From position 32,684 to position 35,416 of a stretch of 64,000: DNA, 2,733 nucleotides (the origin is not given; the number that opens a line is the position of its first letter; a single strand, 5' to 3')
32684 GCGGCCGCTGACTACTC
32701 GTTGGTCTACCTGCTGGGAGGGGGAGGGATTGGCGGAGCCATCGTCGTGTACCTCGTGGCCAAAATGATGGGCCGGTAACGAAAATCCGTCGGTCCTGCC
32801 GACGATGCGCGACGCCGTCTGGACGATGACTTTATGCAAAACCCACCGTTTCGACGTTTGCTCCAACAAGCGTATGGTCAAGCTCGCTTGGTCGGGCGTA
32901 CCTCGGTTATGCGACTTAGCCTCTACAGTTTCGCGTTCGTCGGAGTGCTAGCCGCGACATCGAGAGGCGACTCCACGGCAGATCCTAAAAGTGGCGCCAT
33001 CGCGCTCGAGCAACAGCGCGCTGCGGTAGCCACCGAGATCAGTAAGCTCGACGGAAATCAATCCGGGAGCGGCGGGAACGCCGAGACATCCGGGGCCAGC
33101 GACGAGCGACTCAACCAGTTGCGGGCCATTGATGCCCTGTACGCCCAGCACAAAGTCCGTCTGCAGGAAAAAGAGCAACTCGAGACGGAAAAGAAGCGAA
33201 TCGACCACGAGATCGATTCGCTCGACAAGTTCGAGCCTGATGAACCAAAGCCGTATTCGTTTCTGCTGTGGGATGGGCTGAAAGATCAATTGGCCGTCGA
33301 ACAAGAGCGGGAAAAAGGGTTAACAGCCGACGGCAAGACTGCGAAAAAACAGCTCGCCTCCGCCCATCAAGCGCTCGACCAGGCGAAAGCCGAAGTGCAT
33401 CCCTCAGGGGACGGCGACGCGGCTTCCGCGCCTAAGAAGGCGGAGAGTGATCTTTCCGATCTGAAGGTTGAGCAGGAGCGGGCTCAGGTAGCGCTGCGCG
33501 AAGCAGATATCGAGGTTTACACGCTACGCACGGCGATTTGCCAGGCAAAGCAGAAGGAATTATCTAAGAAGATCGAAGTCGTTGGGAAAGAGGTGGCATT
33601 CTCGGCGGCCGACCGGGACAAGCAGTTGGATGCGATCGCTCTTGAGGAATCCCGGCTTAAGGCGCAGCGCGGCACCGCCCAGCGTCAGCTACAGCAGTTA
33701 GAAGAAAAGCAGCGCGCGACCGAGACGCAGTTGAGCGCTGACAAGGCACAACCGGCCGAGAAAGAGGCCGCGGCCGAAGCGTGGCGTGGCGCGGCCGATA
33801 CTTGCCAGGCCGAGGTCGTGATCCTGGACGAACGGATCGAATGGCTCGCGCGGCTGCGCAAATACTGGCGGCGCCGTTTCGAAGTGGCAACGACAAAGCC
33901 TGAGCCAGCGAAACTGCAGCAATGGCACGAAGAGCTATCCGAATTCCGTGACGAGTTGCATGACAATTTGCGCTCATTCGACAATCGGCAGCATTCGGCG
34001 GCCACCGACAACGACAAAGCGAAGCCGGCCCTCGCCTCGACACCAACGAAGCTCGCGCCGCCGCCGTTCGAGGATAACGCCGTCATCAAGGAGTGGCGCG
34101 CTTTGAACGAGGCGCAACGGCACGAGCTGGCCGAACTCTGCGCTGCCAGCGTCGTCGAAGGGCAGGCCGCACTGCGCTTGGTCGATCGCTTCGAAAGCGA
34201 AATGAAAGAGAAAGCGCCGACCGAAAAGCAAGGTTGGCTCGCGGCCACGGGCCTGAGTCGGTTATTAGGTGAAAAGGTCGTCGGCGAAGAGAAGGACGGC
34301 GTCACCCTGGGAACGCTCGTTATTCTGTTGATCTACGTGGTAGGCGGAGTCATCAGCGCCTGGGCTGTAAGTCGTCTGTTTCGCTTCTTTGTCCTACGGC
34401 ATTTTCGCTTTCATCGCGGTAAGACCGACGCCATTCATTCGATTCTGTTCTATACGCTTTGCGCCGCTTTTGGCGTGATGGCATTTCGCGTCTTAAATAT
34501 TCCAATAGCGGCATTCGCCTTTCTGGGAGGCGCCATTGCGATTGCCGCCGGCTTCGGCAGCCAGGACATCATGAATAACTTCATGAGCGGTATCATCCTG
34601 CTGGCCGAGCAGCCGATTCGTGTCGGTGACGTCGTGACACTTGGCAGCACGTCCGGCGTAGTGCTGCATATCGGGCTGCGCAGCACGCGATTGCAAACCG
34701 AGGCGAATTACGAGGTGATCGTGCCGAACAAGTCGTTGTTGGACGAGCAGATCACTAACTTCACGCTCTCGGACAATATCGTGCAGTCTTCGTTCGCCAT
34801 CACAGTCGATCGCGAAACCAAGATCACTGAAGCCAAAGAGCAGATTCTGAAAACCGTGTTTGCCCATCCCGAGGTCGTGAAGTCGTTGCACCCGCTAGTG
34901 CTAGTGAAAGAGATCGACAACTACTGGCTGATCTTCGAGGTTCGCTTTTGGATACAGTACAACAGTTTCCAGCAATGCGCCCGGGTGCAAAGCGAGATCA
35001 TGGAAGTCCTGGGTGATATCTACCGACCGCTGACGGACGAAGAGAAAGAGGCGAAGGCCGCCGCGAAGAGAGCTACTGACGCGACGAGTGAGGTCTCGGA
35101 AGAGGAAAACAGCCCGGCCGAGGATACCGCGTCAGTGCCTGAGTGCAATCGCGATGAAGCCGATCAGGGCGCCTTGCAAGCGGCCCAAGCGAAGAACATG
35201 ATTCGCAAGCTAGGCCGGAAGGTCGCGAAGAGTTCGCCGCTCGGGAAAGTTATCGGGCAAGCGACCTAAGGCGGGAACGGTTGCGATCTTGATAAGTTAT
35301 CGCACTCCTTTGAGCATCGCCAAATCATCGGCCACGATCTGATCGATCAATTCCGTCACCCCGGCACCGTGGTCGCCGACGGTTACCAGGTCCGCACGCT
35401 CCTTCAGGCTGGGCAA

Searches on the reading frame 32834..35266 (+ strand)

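Call 61: search_protein_families(library=pfam, proteins=[window:32834-35266:+], max_evalue=0.00001)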
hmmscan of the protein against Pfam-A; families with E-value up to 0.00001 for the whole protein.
window:32834-35266:+ (811 aa): 2 families
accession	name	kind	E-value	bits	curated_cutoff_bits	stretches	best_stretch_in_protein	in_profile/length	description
PF00924.24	MS_channel_2nd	-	8.7e-21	74.2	20.2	1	578-644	1-67/68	Mechanosensitive ion channel, beta-domain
PF21082.3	MS_channel_3rd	-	5.9e-06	27.1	21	0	654-724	3-75/88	Mechanosensitive ion channel MscS, C-terminal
